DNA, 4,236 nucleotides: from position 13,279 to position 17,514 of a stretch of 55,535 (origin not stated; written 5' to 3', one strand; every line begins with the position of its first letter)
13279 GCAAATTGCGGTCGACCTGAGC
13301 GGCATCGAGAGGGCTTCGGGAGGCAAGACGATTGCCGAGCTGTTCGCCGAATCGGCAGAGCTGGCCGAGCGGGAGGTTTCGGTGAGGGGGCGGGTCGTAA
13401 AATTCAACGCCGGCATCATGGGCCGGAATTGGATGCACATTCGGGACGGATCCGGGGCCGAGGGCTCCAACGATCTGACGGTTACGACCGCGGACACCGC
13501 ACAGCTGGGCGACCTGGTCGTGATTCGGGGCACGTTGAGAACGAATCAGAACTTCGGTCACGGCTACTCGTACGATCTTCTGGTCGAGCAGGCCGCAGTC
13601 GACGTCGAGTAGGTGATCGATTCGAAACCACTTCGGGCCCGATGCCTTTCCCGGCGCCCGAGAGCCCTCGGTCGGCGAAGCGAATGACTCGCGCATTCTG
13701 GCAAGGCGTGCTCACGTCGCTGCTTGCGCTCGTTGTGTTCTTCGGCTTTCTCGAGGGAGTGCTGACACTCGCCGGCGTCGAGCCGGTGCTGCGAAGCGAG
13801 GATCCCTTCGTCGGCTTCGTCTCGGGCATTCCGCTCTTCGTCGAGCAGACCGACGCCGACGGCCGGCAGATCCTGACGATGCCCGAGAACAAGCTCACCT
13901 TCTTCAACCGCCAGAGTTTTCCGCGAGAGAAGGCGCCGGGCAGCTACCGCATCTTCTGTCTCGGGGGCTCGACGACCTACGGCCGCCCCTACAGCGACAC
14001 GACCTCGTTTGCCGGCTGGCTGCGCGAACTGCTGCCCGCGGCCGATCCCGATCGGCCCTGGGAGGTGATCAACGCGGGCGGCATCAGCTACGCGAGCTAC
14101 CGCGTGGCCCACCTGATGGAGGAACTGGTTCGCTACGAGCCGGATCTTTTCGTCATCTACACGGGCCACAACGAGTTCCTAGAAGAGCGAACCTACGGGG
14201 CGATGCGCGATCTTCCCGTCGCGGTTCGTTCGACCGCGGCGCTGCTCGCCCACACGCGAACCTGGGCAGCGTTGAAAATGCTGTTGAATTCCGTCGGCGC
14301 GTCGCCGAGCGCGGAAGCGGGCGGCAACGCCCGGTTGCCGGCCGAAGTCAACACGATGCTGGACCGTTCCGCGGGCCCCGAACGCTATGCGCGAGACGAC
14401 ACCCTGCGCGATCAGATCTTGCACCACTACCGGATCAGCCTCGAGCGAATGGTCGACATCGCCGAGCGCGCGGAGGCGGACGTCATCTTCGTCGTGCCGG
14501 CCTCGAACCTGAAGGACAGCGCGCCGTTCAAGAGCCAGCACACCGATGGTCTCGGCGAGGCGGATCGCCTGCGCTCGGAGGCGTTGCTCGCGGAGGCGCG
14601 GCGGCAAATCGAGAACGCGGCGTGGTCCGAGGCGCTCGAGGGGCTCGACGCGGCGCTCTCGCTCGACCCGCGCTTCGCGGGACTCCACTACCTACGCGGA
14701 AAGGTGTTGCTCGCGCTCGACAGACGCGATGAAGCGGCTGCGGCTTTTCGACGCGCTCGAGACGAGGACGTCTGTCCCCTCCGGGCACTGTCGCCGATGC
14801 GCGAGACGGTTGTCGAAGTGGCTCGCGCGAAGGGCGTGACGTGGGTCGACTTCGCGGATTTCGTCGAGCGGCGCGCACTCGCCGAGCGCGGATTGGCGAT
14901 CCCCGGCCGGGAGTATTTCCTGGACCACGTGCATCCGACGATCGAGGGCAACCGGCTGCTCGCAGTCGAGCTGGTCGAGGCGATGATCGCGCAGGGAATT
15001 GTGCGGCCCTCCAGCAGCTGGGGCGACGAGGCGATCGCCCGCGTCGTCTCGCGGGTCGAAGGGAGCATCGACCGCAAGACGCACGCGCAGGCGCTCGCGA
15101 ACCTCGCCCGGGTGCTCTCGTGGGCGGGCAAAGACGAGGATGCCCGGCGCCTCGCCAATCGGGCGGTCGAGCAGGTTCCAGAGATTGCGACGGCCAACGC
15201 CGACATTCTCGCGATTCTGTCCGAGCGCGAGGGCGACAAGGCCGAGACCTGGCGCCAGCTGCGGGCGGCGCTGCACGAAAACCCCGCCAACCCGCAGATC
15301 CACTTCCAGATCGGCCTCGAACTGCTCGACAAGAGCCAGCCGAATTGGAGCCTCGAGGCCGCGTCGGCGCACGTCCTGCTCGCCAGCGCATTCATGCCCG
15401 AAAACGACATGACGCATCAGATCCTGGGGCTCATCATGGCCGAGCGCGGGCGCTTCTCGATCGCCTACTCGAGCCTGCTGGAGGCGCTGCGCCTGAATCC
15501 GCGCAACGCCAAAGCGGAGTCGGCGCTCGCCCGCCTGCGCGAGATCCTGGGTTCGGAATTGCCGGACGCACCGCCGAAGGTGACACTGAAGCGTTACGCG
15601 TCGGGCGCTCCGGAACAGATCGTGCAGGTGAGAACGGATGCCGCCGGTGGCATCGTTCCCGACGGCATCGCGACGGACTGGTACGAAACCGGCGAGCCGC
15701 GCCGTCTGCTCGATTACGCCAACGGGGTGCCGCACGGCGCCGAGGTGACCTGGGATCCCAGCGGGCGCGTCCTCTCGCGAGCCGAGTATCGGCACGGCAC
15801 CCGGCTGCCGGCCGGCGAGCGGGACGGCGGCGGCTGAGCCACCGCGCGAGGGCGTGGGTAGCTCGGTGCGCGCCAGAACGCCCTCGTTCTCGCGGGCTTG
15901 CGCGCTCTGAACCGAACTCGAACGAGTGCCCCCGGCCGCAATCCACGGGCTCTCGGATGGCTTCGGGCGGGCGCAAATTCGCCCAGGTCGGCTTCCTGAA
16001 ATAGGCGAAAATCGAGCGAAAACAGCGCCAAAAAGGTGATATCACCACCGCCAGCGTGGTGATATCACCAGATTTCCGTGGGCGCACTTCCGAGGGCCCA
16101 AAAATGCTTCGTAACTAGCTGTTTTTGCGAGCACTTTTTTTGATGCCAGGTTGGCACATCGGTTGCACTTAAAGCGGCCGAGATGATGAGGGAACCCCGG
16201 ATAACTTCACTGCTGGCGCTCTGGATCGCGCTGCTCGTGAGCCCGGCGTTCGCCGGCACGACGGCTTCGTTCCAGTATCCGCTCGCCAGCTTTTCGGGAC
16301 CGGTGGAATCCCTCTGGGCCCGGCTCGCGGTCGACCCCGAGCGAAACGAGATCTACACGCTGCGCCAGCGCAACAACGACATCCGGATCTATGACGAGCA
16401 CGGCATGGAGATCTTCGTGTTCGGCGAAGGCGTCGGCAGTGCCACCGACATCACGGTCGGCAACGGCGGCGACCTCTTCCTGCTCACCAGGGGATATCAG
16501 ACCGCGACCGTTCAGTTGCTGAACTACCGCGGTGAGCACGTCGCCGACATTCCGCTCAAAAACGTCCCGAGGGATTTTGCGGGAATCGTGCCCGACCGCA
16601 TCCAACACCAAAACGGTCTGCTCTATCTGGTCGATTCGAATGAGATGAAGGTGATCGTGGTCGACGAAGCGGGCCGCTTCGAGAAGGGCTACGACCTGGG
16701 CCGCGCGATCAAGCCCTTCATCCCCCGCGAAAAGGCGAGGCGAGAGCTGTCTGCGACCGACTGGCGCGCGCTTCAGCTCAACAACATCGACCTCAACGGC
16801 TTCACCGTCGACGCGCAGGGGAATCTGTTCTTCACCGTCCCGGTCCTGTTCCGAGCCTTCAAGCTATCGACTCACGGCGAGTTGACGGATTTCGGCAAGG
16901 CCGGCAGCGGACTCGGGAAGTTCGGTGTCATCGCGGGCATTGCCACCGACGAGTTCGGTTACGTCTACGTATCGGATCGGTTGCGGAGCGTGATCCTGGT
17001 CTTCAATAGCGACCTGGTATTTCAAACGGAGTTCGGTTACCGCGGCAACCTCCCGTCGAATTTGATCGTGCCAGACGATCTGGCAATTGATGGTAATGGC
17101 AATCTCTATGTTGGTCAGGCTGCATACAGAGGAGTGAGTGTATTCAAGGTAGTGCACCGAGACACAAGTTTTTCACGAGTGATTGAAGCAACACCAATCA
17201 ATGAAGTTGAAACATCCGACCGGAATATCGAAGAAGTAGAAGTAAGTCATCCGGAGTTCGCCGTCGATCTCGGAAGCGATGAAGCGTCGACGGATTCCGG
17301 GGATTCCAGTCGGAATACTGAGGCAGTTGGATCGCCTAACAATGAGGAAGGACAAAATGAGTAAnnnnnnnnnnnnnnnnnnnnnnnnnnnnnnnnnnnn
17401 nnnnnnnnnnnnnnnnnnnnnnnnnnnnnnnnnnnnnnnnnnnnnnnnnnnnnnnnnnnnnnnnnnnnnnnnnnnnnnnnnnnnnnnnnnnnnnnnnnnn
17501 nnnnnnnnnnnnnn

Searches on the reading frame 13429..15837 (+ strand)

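Call 3: search_protein_families(library=pfam, proteins=[window:13429-15837:+], max_evalue=0.01)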
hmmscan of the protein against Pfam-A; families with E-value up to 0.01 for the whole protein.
window:13429-15837:+ (802 aa): 9 families
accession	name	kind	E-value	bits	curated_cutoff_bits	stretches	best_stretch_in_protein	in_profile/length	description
PF13472.12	Lipase_GDSL_2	-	4.2e-11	44.1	32.9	1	177-282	1-107/178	GDSL-like Lipase/Acylhydrolase family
PF07719.23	TPR_2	-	8.4e-11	41.6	27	0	418-445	2-29/34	Tetratricopeptide repeat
PF13414.12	TPR_11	-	1.6e-09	37.7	26.8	1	399-430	10-41/42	TPR repeat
PF13428.12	TPR_14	-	1.8e-08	34.7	23.5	0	554-586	2-34/44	Tetratricopeptide repeat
PF00657.28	Lipase_GDSL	-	5.3e-07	30.4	23.6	0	175-311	1-152/208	GDSL-like Lipase/Acylhydrolase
PF13431.12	TPR_17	-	7.3e-07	29.4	24.4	0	407-432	3-28/34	Tetratricopeptide repeat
PF14559.12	TPR_19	-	7.7e-07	29.8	25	1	397-447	5-55/68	Tetratricopeptide repeat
PF00515.34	TPR_1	-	9.5e-06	25.7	27.8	0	419-443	3-27/34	Tetratricopeptide repeat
PF13432.12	TPR_16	-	0.0035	18.2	32.7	0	387-446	1-60/65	Tetratricopeptide repeat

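Call 6: search_protein_families(library=ncbifam, proteins=[window:13429-15837:+], max_evalue=0.01)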
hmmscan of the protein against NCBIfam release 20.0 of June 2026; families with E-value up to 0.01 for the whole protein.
window:13429-15837:+ (802 aa): 8 families
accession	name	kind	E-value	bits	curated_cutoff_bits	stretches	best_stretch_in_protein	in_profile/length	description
TIGR02917.1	PEP_TPR_lipo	equivalog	1.6e-14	52.8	312.2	2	552-703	362-508/899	XrtA/PEP-CTERM system TPR-repeat protein PrsT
TIGR02521.1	type_IV_pilW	equivalog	1e-09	38.3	154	1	547-726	25-198/234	type IV pilus biogenesis/stability protein PilW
NF040959.1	MamA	equivalog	8.1e-07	28.7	200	1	553-684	71-197/204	magnetosome protein MamA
NF033762.1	social_mot_Tgl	equivalog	0.001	18.5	225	0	398-444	46-93/252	social motility TPR repeat lipoprotein Tgl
TIGR03939.1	PGA_TPR_OMP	equivalog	0.0041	15.4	366.65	1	552-715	52-205/800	poly-beta-1,6 N-acetyl-D-glucosamine export porin PgaA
NF052415.1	T3SS_chap_SctY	equivalog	0.0067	16.9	70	1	385-442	42-102/106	type III secretion apparatus assembly chaperone SctY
NF033758.1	gliding_GltE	equivalog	0.0069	15.4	225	0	547-703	113-265/411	adventurous gliding motility TPR repeat lipoprotein GltE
NF008757.0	PRK11788.1-5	equivalog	0.0082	15.3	363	0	390-448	187-245/388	lipopolysaccharide assembly protein LapB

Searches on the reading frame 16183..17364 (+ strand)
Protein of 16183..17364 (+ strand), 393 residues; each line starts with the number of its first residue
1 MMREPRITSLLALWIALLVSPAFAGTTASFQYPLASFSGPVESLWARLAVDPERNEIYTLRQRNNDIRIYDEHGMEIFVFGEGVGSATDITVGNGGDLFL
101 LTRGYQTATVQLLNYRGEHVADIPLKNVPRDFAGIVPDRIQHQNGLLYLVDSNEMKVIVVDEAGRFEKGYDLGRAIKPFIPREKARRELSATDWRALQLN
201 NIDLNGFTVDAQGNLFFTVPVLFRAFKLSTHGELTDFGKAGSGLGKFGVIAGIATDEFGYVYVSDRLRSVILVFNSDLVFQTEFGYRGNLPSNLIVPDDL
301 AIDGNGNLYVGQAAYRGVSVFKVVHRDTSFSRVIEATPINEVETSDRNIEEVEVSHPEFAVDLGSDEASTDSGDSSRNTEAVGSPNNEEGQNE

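Call 3: search_protein_families(library=pfam, proteins=[window:16183-17364:+], max_evalue=0.01)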
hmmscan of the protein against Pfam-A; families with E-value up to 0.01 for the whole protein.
window:16183-17364:+ (393 aa): 3 families
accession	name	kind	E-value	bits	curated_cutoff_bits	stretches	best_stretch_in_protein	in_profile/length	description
PF06739.17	SBBP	-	4.7e-07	30.1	20.5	0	291-311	9-29/38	Beta-propeller repeat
PF17170.10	DUF5128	-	0.00027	20.7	22.9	0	137-167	46-76/321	6-bladed beta-propeller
PF08450.18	SGL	-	0.0056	16.8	26.3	0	198-321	82-210/246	SMP-30/Gluconolactonase/LRE-like region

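Call 6: search_protein_families(library=ncbifam, proteins=[window:16183-17364:+], max_evalue=0.01)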
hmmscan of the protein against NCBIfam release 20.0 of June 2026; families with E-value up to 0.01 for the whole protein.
window:16183-17364:+ (393 aa): 1 family
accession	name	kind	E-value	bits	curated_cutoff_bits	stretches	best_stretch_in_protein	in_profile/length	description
NF035926.1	scyF_NHL_VPEP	equivalog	2e-13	50.2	350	1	206-322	156-274/376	scytonemin biosynthesis PEP-CTERM protein ScyF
